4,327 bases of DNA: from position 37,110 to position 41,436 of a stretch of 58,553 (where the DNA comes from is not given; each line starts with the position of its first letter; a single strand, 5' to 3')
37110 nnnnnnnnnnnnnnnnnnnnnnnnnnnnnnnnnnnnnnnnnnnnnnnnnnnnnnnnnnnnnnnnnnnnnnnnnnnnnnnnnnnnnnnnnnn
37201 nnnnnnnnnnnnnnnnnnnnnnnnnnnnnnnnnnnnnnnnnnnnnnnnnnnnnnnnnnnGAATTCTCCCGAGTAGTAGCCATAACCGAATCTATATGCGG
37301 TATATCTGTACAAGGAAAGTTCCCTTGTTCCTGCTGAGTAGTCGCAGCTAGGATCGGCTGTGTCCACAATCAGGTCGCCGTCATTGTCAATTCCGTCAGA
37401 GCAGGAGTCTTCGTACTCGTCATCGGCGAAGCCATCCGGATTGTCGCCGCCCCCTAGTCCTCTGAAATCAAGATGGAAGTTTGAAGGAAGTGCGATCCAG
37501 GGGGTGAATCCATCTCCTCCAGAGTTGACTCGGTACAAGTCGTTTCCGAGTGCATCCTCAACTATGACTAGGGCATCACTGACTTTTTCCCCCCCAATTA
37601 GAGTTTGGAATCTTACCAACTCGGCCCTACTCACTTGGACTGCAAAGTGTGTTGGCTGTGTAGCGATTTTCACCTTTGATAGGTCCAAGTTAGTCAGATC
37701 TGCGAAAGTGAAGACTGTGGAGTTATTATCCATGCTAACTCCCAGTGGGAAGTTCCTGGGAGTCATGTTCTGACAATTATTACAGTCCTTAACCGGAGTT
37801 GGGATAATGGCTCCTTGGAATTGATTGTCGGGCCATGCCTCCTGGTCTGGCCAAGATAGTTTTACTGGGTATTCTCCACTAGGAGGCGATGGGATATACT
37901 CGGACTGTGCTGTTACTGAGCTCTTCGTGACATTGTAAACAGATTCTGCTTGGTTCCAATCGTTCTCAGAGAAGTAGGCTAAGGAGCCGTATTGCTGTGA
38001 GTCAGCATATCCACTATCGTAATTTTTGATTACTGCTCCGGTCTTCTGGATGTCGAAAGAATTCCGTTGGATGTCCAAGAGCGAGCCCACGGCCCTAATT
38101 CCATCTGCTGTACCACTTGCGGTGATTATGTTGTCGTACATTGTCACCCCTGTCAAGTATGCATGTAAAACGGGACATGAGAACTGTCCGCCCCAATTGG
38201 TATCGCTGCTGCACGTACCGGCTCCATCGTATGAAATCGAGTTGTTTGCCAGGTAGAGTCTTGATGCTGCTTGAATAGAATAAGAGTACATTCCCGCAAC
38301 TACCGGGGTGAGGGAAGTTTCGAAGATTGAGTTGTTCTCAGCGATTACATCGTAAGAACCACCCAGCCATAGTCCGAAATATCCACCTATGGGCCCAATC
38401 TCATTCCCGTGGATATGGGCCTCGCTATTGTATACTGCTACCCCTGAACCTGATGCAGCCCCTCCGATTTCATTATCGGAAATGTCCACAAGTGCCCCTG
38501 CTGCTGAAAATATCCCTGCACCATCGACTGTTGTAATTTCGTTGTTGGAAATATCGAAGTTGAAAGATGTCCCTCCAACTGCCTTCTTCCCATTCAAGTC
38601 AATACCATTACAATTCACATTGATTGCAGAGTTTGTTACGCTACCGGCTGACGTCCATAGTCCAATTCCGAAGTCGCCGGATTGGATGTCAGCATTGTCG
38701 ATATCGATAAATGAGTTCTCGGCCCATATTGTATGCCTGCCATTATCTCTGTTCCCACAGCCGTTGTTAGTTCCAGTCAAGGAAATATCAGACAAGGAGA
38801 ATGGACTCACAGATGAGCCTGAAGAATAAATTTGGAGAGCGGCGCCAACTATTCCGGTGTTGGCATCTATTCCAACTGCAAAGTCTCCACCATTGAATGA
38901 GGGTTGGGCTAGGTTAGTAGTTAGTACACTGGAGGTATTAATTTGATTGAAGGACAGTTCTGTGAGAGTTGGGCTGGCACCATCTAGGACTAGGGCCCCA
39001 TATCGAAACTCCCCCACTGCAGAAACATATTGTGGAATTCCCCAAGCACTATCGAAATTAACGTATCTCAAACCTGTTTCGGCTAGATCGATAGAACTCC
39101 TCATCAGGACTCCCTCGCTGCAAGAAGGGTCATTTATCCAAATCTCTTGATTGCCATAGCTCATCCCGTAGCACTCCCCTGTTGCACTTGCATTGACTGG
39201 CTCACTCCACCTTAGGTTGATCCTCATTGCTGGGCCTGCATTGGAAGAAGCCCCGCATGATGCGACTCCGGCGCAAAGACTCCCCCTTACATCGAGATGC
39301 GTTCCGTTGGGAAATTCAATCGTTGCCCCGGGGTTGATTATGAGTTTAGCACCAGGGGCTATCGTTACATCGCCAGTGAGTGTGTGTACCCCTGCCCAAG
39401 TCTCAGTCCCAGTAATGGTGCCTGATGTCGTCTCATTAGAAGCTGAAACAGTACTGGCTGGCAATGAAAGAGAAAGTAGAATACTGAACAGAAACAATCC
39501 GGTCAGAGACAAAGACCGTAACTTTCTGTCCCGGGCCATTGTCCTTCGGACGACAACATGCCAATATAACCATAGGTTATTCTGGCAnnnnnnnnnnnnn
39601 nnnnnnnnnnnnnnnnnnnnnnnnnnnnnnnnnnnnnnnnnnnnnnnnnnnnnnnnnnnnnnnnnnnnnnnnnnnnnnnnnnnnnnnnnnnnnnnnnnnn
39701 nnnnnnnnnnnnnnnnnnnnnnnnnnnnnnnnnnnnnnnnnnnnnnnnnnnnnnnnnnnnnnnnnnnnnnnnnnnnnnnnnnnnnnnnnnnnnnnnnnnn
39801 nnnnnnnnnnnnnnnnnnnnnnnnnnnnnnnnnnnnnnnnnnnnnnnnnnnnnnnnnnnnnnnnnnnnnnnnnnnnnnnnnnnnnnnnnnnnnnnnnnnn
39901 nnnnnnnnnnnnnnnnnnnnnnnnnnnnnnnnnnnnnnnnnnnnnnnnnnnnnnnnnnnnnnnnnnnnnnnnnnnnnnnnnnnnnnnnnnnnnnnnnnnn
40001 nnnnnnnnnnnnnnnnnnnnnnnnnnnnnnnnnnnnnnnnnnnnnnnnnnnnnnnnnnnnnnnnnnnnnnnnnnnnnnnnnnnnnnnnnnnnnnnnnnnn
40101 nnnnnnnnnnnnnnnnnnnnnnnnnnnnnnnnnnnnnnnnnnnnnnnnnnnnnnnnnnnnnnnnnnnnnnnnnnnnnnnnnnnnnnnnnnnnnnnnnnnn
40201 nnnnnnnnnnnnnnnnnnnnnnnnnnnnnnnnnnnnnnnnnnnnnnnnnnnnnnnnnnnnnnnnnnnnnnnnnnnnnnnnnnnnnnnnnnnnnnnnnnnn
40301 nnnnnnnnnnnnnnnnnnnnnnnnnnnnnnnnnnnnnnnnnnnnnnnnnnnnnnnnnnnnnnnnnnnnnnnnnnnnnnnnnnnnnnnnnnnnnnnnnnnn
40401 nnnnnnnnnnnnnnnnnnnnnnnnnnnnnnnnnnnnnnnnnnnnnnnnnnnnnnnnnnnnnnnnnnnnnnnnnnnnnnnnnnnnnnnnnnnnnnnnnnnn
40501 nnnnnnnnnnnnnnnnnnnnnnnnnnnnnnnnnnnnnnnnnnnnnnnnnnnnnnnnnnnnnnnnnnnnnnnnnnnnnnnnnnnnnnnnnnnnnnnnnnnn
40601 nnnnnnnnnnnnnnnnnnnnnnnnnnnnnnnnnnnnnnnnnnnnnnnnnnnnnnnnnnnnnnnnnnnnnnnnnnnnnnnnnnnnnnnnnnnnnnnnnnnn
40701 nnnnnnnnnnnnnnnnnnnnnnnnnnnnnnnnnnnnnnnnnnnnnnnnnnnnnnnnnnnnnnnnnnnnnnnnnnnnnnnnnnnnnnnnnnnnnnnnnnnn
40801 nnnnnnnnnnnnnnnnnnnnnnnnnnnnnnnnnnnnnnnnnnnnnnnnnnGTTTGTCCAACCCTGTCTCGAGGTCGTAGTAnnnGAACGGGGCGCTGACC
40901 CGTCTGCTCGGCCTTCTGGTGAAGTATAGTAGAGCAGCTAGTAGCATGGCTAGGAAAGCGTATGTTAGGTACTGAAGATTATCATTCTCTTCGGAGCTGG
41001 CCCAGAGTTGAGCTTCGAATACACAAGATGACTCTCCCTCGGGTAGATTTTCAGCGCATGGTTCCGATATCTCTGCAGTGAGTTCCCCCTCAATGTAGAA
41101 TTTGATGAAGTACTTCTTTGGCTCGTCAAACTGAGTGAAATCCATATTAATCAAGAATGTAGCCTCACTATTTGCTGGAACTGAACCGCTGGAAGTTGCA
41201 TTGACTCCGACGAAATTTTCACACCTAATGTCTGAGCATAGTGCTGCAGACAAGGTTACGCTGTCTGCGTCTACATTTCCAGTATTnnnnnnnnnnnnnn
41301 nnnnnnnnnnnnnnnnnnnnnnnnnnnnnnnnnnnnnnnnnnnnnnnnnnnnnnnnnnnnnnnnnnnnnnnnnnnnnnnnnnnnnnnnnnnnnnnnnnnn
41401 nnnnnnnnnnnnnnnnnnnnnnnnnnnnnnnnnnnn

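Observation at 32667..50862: Co-directional module: giant AglB, membrane S8 protease, beta-helix surface giant and wHTH-NTPase-TPR regulator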

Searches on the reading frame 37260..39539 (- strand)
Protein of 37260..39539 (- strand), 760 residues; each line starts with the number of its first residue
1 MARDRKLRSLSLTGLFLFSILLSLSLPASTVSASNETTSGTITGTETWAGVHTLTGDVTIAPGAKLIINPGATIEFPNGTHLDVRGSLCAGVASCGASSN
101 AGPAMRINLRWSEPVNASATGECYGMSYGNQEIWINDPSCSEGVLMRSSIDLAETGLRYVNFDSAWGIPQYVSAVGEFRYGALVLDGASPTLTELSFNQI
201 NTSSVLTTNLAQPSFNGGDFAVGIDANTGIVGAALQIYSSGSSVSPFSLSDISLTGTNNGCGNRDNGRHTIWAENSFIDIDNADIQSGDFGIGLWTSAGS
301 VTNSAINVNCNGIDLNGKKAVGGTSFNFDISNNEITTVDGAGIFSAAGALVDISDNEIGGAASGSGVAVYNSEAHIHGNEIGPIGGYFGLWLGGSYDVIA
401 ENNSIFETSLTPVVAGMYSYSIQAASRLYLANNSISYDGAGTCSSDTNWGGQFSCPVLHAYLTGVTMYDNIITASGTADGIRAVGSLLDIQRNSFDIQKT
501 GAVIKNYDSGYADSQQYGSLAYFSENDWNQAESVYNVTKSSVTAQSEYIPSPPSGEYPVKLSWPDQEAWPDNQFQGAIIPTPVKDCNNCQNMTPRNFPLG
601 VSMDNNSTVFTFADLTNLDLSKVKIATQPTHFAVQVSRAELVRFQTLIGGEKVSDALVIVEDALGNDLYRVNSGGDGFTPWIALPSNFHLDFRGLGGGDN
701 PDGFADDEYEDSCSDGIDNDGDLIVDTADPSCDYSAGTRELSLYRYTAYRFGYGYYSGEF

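Call 61: predict_structure(alignment_id=A2)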
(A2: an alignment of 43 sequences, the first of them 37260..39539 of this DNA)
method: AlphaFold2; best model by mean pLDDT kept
length: 760 residues; sequences in the alignment: 43
mean_pLDDT: 86.2   pTM: 0.84
mean pLDDT of the five models: 86.2, 85.2, 84.8, 83.8, 83.1
residues with pLDDT >= 90: 450; 70-90: 197; 50-70: 78; < 50: 35
segments of 3 or more residues with pLDDT < 50: 1-5, 25-35, 693-699, 716-719, 723-727
pLDDT, mean of each block of 10 residues (from residue 1): 48 64 45 61 93 94 95 94 96 93 95 86 85 84 94 93 94 90 95 95 94 96 77 93 94 92 86 97 95 97 97 96 94 96 97 98 93 98 94 95 96 89 86 95 88 95 96 94 96 95 90 81 95 93 94 89 73 71 86 90 78 89 77 78 88 90 84 92 73 48 68 51 50 53 83 85
secondary structure, 60 per line:
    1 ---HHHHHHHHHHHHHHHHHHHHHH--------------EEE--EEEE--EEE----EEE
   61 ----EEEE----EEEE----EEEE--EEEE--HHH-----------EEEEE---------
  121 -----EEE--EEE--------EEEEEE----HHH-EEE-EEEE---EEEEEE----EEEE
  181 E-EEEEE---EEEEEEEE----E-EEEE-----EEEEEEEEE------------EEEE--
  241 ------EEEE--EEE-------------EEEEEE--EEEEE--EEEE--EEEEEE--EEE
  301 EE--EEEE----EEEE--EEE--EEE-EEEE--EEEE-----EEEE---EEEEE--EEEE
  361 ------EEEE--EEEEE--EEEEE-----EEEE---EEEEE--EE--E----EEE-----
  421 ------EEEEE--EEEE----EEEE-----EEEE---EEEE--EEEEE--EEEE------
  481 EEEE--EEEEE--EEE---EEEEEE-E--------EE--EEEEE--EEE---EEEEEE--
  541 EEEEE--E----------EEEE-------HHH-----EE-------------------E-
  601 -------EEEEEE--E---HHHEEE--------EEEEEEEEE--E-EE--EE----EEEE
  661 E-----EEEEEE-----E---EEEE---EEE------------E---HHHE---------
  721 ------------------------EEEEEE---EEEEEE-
elements in order (helices of 4 or more, strands of 3 or more residues): H4-25 E40-42 E45-48 E51-53 E58-60 E65-68 E73-76 E81-84 E87-90 E107-111 E126-128 E131-133 E142-147 E156-158 E160-163 E167-172 E177-181 E183-187 E191-198 E205-208 E214-222 E235-238 E247-250 E253-255 E269-274 E277-281 E284-287 E290-295 E298-302 E305-308 E313-316 E319-321 E324-326 E328-331 E334-337 E343-346 E350-354 E357-360 E367-370 E373-377 E380-384 E390-393 E397-401 E413-415 E427-431 E434-437 E442-445 E451-454 E458-461 E464-468 E471-474 E481-484 E487-491 E494-496 E500-505 E520-524 E527-529 E533-538 E541-545 E559-562 E608-613 E623-625 E634-642 E657-661 E667-672 E682-685 E689-691 E745-750 E754-759
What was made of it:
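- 35250..39539 (-): 1,429-aa secreted protein. It has a signal peptide, a right-handed beta-helix of about 550 aa, Ig-like domains, a C-terminal TM and a conserved cytoplasmic tail. AF2 model of residues 1-760, pLDDT 86 (call 61).
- On Right-handed parallel beta-helix (PbH1) surface protein: AF2 model pLDDT 86 with a solenoid strand pattern (call 61).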

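Call 64: fold_search(model_id=the predicted structure, library=pdb)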
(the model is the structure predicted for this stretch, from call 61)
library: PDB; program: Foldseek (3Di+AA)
matches with E <= 10: 410; with E <= 0.001: 25
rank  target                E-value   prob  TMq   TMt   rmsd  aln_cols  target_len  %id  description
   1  7eea_C                9.7e-05  0.99  0.23  0.25  19.2       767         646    8  Cyanophage Pam1 tailspike receptor-binding domain (released 2021-10-20)
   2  6gvp_A                1.5e-04  0.84  0.15  0.18  18.9       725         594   11  TAILSPIKE PROTEIN MUTANT E372Q (DELTA N471/S472) OF E. COLI BACTERIOPHAGE HK620 IN COMPLEX WITH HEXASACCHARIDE (released 2018-07-11)
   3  2x6x_A                2.4e-04  0.75  0.15  0.17  18.8       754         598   10  Tailspike protein mutant D339N of E.coli bacteriophage HK620 in complex with hexasaccharide (released 2011-03-02)
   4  2vfm                  2.4e-04  0.57  0.11  0.14  20.6       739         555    9  Low Temperature Structure of P22 Tailspike Protein Fragment (109-666) (released 2008-12-16)
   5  4xle_A                2.5e-04  0.69  0.13  0.16  18.8       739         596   11  Tailspike protein double mutant D339N/E372A of E. coli bacteriophage HK620 in complex with hexasaccharide (released 2016-01-20)
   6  5w6f_A                2.7e-04  1.00  0.19  0.23  14.8       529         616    9  Crystal structure of Bacteriophage CBA120 tailspike protein 3 (TSP3, orf212) (released 2018-10-24)
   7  8yk1_A                2.9e-04  0.94  0.19  0.18  22.0       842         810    8  Blood group B alpha-1,3-galactosidase AgaBb from Bifidobacterium bifidum, construct 23-844 (released 2024-07-10)
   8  2x85_A                2.9e-04  0.69  0.14  0.16  18.5       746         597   11  Tailspike protein of E. coli bacteriophage HK620 in complex with hexasaccharide (released 2011-03-23)
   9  2vfo                  3.0e-04  0.57  0.11  0.14  20.7       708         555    9  Low Temperature Structure of P22 Tailspike Protein Fragment (109-666), Mutant V125L (released 2008-12-16)
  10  4xqf                  3.3e-04  0.98  0.20  0.24  16.9       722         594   11  Tailspike protein mutant E372Q (delta D470/N471) of E. coli bacteriophage HK620 (released 2016-01-27)
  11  4ru5_A                3.6e-04  0.82  0.16  0.18  19.3       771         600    9  Crystal Structure of the Pseudomonas phage phi297 tailspike gp61 (released 2015-11-18)
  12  7w1c_C                3.9e-04  0.51  0.13  0.14  19.5       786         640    8  Crystal structure of Klebsiella pneumoniae K1 capsule-specific polysaccharide lyase in a P1 crystal form (released 2022-05-18)
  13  5lw3                  4.1e-04  0.63  0.12  0.17  16.3       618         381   10  Azotobacter vinelandii Mannuronan C-5 epimerase AlgE6 A-module (released 2017-10-25)
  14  6w4q_B                5.2e-04  0.28  0.08  0.08  22.4       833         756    9  Crystal structure of full-length tailspike protein 2 (TSP2, ORF211) ) from Escherichia coli O157:H7 bacteriophage CAB1 (released 2021-01-20)
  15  6k0s_A                5.6e-04  0.96  0.15  0.18  13.8       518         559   10  Catalytic domain of GH87 alpha-1,3-glucanase D1069A in complex with nigerose (released 2019-12-25)
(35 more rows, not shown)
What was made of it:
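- On Right-handed parallel beta-helix (PbH1) surface protein: Foldseek gives tailspike, lyase and adhesin hits with TM of 0.4 or less (call 64).
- Tried and rejected: Foldseek of the PbH1 beta-helix (call 64).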

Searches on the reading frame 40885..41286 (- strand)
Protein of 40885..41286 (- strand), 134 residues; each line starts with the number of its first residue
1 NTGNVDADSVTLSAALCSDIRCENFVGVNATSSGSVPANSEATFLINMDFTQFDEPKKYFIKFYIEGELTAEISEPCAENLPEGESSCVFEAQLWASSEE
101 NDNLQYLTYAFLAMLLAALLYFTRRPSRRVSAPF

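Call 74: search_protein_families(library=pfam, proteins=[window:40885-41286:-], max_evalue=0.1)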
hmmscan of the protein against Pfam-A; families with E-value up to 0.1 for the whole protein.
window:40885-41286:- (134 aa): 2 families
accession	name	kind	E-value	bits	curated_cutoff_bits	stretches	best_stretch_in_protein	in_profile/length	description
PF22091.2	DUF6941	-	0.025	15.4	27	1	38-73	81-120/125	Family of unknown function (DUF6941)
PF11027.13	DUF2615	-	0.077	13.5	23.4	0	86-127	35-75/104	Protein of unknown function (DUF2615)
